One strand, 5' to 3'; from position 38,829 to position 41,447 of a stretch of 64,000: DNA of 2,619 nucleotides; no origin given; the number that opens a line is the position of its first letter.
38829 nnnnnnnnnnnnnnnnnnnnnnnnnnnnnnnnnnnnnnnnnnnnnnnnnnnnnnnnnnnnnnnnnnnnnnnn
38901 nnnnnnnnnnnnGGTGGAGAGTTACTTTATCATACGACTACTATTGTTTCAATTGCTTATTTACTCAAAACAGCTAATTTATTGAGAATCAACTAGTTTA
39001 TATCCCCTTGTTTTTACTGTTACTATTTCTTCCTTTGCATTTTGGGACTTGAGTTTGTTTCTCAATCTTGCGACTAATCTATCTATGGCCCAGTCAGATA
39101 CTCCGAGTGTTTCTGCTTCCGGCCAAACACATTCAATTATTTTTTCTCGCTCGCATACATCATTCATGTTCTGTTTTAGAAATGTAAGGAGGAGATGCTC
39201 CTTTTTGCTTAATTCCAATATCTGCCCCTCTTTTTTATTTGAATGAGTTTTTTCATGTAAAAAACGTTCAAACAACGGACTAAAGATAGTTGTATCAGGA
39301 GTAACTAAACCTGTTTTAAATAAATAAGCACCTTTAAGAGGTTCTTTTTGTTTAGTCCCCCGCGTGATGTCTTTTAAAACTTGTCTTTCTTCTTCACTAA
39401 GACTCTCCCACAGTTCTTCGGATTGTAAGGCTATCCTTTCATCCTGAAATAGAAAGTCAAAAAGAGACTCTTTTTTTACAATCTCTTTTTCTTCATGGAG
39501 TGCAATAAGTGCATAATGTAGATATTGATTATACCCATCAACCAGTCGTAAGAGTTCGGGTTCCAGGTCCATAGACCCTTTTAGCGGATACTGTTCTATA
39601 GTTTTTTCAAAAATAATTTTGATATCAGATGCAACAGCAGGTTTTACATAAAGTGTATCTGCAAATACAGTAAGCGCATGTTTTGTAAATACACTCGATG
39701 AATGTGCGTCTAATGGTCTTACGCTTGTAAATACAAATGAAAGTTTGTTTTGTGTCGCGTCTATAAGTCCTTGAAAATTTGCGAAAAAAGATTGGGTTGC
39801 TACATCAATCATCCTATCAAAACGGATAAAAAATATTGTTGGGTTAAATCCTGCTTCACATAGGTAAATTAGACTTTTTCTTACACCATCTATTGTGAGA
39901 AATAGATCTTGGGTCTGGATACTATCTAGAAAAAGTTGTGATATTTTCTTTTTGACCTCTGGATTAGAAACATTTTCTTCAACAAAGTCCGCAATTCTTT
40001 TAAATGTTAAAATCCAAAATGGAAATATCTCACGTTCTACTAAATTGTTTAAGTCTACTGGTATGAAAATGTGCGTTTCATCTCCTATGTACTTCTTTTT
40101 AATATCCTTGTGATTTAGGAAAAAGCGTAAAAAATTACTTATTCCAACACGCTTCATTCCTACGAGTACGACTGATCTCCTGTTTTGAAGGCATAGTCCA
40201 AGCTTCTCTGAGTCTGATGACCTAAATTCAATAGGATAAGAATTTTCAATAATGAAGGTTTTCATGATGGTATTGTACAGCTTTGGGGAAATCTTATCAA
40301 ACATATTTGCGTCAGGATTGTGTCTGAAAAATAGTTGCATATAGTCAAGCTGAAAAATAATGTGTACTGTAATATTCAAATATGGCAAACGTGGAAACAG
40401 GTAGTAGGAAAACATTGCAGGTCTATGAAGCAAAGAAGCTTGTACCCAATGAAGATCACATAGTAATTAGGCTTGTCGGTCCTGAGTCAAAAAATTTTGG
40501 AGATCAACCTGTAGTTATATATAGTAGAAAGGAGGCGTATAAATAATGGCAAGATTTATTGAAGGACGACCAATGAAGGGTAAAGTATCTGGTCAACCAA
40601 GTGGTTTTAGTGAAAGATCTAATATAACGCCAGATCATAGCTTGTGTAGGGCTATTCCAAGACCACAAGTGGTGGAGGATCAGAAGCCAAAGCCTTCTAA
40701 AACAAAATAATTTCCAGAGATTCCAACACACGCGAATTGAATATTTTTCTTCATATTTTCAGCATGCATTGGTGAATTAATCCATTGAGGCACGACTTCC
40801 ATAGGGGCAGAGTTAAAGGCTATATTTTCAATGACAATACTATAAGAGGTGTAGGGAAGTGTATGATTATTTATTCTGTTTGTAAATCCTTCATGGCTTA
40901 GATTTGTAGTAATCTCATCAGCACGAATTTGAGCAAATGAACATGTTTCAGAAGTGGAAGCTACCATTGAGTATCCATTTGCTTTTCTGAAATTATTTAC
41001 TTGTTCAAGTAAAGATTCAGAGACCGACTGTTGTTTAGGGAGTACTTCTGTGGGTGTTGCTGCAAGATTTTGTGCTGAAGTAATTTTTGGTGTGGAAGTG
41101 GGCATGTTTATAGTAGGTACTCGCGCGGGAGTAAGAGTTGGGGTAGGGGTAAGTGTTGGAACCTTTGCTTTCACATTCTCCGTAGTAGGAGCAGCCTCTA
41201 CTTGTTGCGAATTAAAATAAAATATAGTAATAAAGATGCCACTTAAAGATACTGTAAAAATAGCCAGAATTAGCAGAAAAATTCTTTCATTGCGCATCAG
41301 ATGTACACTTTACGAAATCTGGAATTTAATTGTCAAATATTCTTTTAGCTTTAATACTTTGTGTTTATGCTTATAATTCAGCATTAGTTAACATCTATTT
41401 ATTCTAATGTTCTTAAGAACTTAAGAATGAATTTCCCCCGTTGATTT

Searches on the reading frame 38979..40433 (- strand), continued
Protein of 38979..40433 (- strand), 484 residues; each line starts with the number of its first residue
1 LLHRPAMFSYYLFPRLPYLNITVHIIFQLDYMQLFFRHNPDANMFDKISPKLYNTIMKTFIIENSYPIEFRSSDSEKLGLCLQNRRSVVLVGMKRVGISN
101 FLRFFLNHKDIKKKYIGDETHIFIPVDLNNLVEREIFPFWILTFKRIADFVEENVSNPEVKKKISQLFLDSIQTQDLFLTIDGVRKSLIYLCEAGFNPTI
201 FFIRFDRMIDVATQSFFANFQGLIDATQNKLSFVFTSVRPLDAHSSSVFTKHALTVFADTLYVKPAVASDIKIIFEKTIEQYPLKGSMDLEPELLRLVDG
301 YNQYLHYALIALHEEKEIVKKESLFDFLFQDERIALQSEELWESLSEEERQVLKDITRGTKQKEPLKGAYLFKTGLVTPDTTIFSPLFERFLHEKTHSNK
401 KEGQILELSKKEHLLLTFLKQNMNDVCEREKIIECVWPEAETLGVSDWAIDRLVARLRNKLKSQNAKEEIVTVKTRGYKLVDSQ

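Call 92: search_protein_families(library=pfam, proteins=[L039:5611-6474:-, L041:6924-7973:-, L041:5794-6867:-, L054:6482-7915:-, L054:8030-9484:-, L058:7789-9177:-, L059:3419-4729:-, L040:501-2066:-, L030:8087-9346:-, L043:1355-3052:-], max_evalue=0.001)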
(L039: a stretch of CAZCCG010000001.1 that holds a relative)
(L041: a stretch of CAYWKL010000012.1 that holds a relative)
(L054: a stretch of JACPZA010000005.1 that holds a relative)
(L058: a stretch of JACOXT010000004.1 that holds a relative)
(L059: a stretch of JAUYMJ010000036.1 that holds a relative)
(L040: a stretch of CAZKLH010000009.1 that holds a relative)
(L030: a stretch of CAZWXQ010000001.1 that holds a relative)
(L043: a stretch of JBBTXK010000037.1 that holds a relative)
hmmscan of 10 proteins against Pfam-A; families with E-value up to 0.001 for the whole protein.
L039:5611-6474:- (287 aa): 1 family
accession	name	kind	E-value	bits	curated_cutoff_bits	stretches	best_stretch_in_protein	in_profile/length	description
PF00730.31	HhH-GPD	-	1.2e-18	67.8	26.2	1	59-247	1-108/108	HhH-GPD superfamily base excision DNA repair protein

L041:6924-7973:- (349 aa): 1 family
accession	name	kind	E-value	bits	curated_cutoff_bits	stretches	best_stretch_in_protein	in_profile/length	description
PF00702.32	Hydrolase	-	9e-05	23.4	26.4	1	135-292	3-183/191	haloacid dehalogenase-like hydrolase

L041:5794-6867:- (357 aa): 2 families
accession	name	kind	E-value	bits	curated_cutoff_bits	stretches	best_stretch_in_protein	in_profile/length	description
PF03727.22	Hexokinase_2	-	9.4e-20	71.4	24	2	277-356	153-240/242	Hexokinase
PF00349.27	Hexokinase_1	-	8.4e-05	22.9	24.3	1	90-172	113-199/201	Hexokinase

L054:6482-7915:- (477 aa): 2 families
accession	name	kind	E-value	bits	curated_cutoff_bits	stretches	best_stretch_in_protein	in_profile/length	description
PF00535.33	Glycos_transf_2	-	1.3e-07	32.2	23.3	1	60-208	2-131/168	Glycosyl transferase family 2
PF13641.12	Glyco_tranf_2_3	-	0.00015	22.3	27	1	136-319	66-228/230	Glycosyltransferase like family 2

L054:8030-9484:- (484 aa): 1 family
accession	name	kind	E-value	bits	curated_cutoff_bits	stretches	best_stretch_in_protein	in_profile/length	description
PF01950.21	FBPase_3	-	2.7e-75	254.2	25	1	76-479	6-360/361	Fructose-1,6-bisphosphatase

L058:7789-9177:- (462 aa): 4 families
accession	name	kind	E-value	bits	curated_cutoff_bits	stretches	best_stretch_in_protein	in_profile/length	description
PF13692.12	Glyco_trans_1_4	-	3.7e-16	60.1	27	1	279-419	4-140/142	Glycosyl transferases group 1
PF00534.26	Glycos_transf_1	-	2.2e-15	57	26.4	1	279-434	18-171/172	Glycosyl transferases group 1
PF20706.3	GT4-conflict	-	5.7e-07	29.3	26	1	273-390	194-314/385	Family 4 Glycosyltransferase in conflict systems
PF13439.12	Glyco_transf_4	-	0.00029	21.3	28.5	0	71-248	1-167/170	Glycosyltransferase Family 4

L059:3419-4729:- (436 aa): 2 families
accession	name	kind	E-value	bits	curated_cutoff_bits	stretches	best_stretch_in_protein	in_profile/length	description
PF13419.12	HAD_2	-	0.00018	22.1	23.8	0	184-243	69-127/178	Haloacid dehalogenase-like hydrolase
PF00702.32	Hydrolase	-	0.0003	21.7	26.4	0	187-242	90-145/191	haloacid dehalogenase-like hydrolase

L040:501-2066:- (521 aa): 2 families
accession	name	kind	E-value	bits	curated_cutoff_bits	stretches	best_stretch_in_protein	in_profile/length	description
PF00370.27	FGGY_N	-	1e-60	205.9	28.8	1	32-272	2-245/245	FGGY family of carbohydrate kinases, N-terminal domain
PF02782.22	FGGY_C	-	4.5e-29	102.1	27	1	287-468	7-196/198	FGGY family of carbohydrate kinases, C-terminal domain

L030:8087-9346:- (419 aa): 1 family
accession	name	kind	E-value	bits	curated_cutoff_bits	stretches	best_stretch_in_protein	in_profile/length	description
PF03320.18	FBPase_glpX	-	5.6e-17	62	27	1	147-379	54-276/307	Bacterial fructose-1,6-bisphosphatase, glpX-encoded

L043:1355-3052:- (565 aa): 2 families
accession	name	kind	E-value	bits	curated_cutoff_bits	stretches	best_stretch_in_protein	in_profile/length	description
PF08486.15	SpoIID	-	5.9e-19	68.9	23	1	320-392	14-95/97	Stage II sporulation protein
PF07926.17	TPR_MLP1_2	-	0.00066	20.1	36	0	56-114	56-114/129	TPR/MLP1/MLP2-like protein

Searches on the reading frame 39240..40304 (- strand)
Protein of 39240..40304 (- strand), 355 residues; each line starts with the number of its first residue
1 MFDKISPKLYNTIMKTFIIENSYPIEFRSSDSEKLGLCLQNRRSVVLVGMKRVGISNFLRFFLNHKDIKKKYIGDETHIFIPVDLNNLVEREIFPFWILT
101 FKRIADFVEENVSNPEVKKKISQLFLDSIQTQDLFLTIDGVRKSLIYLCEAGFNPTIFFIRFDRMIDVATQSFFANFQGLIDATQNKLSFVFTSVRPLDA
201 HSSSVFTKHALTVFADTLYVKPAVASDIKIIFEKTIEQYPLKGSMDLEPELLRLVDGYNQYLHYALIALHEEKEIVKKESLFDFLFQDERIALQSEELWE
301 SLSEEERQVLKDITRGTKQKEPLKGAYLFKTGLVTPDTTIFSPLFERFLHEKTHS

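Call 40: search_protein_representatives(alignment_id=A3)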
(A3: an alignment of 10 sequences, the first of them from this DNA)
Query: 10 sequences, 343 profile positions. Proteins with E-value up to 0.001 (for the whole library): 866; up to 1e-10: 385; up to 1e-30: 92. The best 150 are listed.
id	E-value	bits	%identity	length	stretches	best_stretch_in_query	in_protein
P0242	1.6e-140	484.5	-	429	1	3-342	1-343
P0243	1.2e-122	425.7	-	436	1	2-341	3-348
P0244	2.4e-120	418.2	-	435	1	3-342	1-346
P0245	1.8e-119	415.3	-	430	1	4-341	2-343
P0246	4.7e-119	413.9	-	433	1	3-343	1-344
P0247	8.8e-119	413.1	-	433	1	5-341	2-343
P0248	4.7e-117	407.4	-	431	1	5-341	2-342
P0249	4.9e-117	407.3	-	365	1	3-341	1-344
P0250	8.2e-117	406.6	-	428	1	6-342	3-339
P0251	1.1e-116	406.1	-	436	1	5-341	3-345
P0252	9.4e-114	396.5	-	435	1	4-343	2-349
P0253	1.0e-111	389.8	-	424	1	4-342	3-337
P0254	1.7e-110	385.8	-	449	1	7-340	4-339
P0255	3.3e-110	384.9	-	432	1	9-343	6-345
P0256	1.4e-109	382.8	-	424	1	3-342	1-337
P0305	1.1e-58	215.4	-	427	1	5-341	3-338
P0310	1.9e-51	191.7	-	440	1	5-342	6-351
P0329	2.6e-33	132.0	-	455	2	7-342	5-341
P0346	3.0e-26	108.8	-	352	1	23-342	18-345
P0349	1.5e-24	103.2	-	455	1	9-342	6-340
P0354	1.6e-23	99.9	-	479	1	11-312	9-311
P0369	2.4e-21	92.7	-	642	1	10-342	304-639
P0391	6.2e-19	84.7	-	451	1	12-341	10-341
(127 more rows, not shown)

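Call 49: search_protein_families(library=pfam, proteins=[window:39240-40304:-, P0349, P0391, P0346, P0329, P0369, P0305, P0310], max_evalue=1)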
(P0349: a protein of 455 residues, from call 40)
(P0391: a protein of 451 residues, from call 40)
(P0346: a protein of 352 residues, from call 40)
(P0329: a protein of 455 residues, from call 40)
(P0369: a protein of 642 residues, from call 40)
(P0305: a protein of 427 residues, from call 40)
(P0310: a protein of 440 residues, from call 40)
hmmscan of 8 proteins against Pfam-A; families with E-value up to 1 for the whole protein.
window:39240-40304:- (355 aa): 1 family
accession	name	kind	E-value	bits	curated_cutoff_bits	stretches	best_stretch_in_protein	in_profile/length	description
PF05165.17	GCH_III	-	0.18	11.5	21.3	1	151-201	40-95/246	GTP cyclohydrolase III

P0349 (455 aa): 5 families
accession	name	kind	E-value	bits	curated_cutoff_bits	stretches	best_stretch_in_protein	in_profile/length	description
PF00486.34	Trans_reg_C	-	9e-18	64.6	26.2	1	368-441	6-77/77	Transcriptional regulatory protein, C terminal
PF14516.12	AAA_35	-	2.4e-06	27.1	27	1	221-320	205-312/331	AAA-like domain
PF20703.3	nSTAND1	-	1.2e-05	25.6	27.1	1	14-316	19-289/379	Novel STAND NTPase 1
PF13191.12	AAA_16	-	0.00055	20.9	32.6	1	16-168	7-158/167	AAA ATPase domain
PF20702.3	nSTAND2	-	0.00057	19.7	24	1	107-249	74-218/279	Novel STAND NTPase 2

P0391 (451 aa): 6 families
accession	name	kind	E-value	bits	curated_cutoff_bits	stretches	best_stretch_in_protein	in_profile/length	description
PF00486.34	Trans_reg_C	-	6.5e-09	36.2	26.2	1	370-445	6-76/77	Transcriptional regulatory protein, C terminal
PF14516.12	AAA_35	-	3e-07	30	27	1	220-322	205-312/331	AAA-like domain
PF20703.3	nSTAND1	-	0.00036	20.7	27.1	1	15-288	19-258/379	Novel STAND NTPase 1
PF13401.12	AAA_22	-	0.00092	20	27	1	32-174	8-117/130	AAA domain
PF09820.16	AAA-ATPase_like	-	0.013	15.7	26.1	1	91-159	91-159/201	Predicted AAA-ATPase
PF13173.12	AAA_14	-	0.26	11.8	27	0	33-78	6-42/129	AAA domain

P0346 (352 aa): 15 families
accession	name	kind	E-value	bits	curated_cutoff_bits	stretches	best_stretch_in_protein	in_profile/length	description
PF13191.12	AAA_16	-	8.1e-10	39.9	32.6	1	15-166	11-155/167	AAA ATPase domain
PF20703.3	nSTAND1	-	2.9e-08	34.2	27.1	1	14-302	21-282/379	Novel STAND NTPase 1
PF13401.12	AAA_22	-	1.3e-06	29.2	27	1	26-173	5-114/130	AAA domain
PF05729.18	NACHT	-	6.9e-06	26.4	26.7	1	29-166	3-110/167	NACHT domain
PF00004.35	AAA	-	7.3e-05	23.7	21.2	1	31-188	3-113/131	ATPase family associated with various cellular activities (AAA)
PF03193.22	RsgA_GTPase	-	0.00039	20.7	30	1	16-49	97-129/174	RsgA GTPase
PF14516.12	AAA_35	-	0.00061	19.1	27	1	225-344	208-330/331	AAA-like domain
PF00005.33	ABC_tran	-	0.0074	17.3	25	1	23-48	8-33/137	ABC transporter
PF24389.1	ORC-CDC6-like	-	0.014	14.6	27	0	20-52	26-58/571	ORC-CDC6-like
PF25201.1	nSTAND6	-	0.018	15.5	27.7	1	14-61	6-47/148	Novel STAND NTPase 6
PF25199.1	nSTAND_NTPase5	-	0.065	13.5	34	1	5-47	14-62/145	Novel STAND NTPase 5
PF13238.12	AAA_18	-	0.12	13.2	29.4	1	31-51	3-24/128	AAA domain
PF13671.12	AAA_33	-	0.13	13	27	1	31-143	4-81/143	AAA domain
PF13173.12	AAA_14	-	0.2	12.1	27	0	29-56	5-33/129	AAA domain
PF08477.19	Roc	-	0.24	12.1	27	1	31-55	4-28/119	Ras of Complex, Roc, domain of DAPkinase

P0329 (455 aa): 4 families
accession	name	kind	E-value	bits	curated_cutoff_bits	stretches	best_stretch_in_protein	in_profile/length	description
PF00486.34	Trans_reg_C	-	1.5e-18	67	26.2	1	376-450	5-77/77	Transcriptional regulatory protein, C terminal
PF20703.3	nSTAND1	-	3.8e-05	23.9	27.1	1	15-247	19-223/379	Novel STAND NTPase 1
PF25201.1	nSTAND6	-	0.12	12.9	27.7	1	15-91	4-73/148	Novel STAND NTPase 6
PF08312.17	cwf21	-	0.15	12.5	23.2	0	411-433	22-44/44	cwf21 domain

P0369 (642 aa): 12 families
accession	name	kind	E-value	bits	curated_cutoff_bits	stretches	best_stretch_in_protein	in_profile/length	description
PF00069.31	Pkinase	-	2.2e-50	171.9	31.7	1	14-259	1-252/263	Protein kinase domain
PF07714.23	PK_Tyr_Ser-Thr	-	6.5e-34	117.8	23.1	1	16-259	3-249/258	Protein tyrosine and serine/threonine kinase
PF13401.12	AAA_22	-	2.5e-08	34.7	27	1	325-485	5-128/130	AAA domain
PF03109.22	ABC1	-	1.5e-06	28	22.9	1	49-158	110-214/244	ABC1 atypical kinase-like domain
PF20703.3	nSTAND1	-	1.6e-06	28.5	27.1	1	311-601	19-283/379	Novel STAND NTPase 1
PF14531.12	Kinase-like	-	6.1e-06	26.1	25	1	125-219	159-258/289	Kinase-like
PF14516.12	AAA_35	-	0.0006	19.2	27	1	431-627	120-318/331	AAA-like domain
PF13191.12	AAA_16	-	0.0013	19.7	32.6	1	308-462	2-155/167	AAA ATPase domain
PF01636.29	APH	-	0.0017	18.6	23.2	2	50-124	31-104/239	Phosphotransferase enzyme family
PF06293.20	Kdo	-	0.0019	18.1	21.3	1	96-148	102-155/207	Lipopolysaccharide kinase (Kdo/WaaP) family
PF00005.33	ABC_tran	-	0.014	16.4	25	1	320-348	6-34/137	ABC transporter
PF01163.29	RIO1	-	0.098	12.7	22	1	58-156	54-149/187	RIO domain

P0305 (427 aa): 7 families
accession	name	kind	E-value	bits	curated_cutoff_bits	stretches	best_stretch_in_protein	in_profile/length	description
PF00486.34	Trans_reg_C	-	4e-12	46.5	26.2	1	352-425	4-76/77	Transcriptional regulatory protein, C terminal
PF01637.24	ATPase_2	-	0.01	16.1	33.2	1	15-251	4-223/225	ATPase domain predominantly from Archaea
PF21747.2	YpoC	-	0.068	13.6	27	1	177-221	38-81/111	YpoC-like protein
PF08312.17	cwf21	-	0.079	13.4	23.2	1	390-410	24-44/44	cwf21 domain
PF02962.20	CHMI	-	0.1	13.4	26.5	0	381-424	2-44/124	5-carboxymethyl-2-hydroxymuconate isomerase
PF03540.19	TAF10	-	0.16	12.6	28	0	376-422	16-62/102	Transcription initiation factor TFIID 23-30kDa subunit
PF14643.11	DUF4455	-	0.42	9.6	30.4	1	266-316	180-228/469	Domain of unknown function (DUF4455)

P0310 (440 aa): 1 family
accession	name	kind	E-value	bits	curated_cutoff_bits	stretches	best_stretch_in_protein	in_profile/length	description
PF00486.34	Trans_reg_C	-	9.5e-16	58.1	26.2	1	362-439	4-77/77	Transcriptional regulatory protein, C terminal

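Call 67: search_protein_families(library=padloc, proteins=[P0349, P0391, P0346, P0329, P0354, P0242], max_evalue=0.01)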
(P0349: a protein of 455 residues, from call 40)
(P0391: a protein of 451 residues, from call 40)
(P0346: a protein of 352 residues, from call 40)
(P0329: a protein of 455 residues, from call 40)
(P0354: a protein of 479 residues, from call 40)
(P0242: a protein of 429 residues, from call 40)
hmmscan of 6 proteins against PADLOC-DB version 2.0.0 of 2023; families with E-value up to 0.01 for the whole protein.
P0349 (455 aa): 1 family
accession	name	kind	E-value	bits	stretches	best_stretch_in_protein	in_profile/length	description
PDLC00849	E1-E2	-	0.0066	13.2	0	30-58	335-362/582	E1-E2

P0391 (451 aa): 0 families

P0346 (352 aa): 1 family
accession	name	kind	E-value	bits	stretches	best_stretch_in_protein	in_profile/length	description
PDLC04140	mad8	-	6.2e-05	20.7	1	20-139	21-120/314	mads_8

P0329 (455 aa): 1 family
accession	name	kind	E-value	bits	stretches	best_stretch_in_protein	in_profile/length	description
PDLC02335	AbiLi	-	0.00062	16.9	1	8-134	56-159/326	AbiLi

P0354 (479 aa): 0 families

P0242 (429 aa): 0 families

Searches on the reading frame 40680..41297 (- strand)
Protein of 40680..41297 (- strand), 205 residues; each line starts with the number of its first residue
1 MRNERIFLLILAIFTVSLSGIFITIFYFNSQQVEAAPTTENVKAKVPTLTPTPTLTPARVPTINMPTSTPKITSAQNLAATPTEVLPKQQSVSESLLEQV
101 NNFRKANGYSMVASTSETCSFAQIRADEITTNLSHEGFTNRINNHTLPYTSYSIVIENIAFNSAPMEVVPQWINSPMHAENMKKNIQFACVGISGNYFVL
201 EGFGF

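Call 3: search_protein_families(library=pfam, proteins=[window:40680-41297:-], max_evalue=0.01)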
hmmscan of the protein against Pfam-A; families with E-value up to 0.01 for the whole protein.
window:40680-41297:- (205 aa): 1 family
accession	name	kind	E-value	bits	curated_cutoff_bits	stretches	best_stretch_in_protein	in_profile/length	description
PF00188.32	CAP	-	6.1e-06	27.5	21.1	1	97-182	1-90/117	Cysteine-rich secretory protein family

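Call 4: search_protein_families(library=padloc, proteins=[window:40680-41297:-], max_evalue=0.01)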
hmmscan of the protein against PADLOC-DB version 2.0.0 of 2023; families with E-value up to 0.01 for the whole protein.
window:40680-41297:- (205 aa): 0 families

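Call 5: search_protein_families(library=ncbifam, proteins=[window:40680-41297:-], max_evalue=0.01)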
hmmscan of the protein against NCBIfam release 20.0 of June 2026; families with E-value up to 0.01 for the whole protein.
window:40680-41297:- (205 aa): 1 family
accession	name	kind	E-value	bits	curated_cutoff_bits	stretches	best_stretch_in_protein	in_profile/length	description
TIGR02909.1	spore_YkwD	subfamily_domain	6.9e-06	26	171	1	94-193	6-109/127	uncharacterized protein, YkwD family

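Call 35: search_protein_families(library=phrogs, proteins=[window:40680-41297:-], max_evalue=0.01)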
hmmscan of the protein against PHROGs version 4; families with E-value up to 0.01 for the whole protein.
window:40680-41297:- (205 aa): 2 families
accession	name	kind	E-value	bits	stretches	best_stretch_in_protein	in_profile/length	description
phrog_16914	-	moron, auxiliary metabolic gene and host takeover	5.1e-06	27.3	1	68-193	56-181/200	sporulation protein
phrog_34543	-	head and packaging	0.00096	19.9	1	36-110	69-135/227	virion structural protein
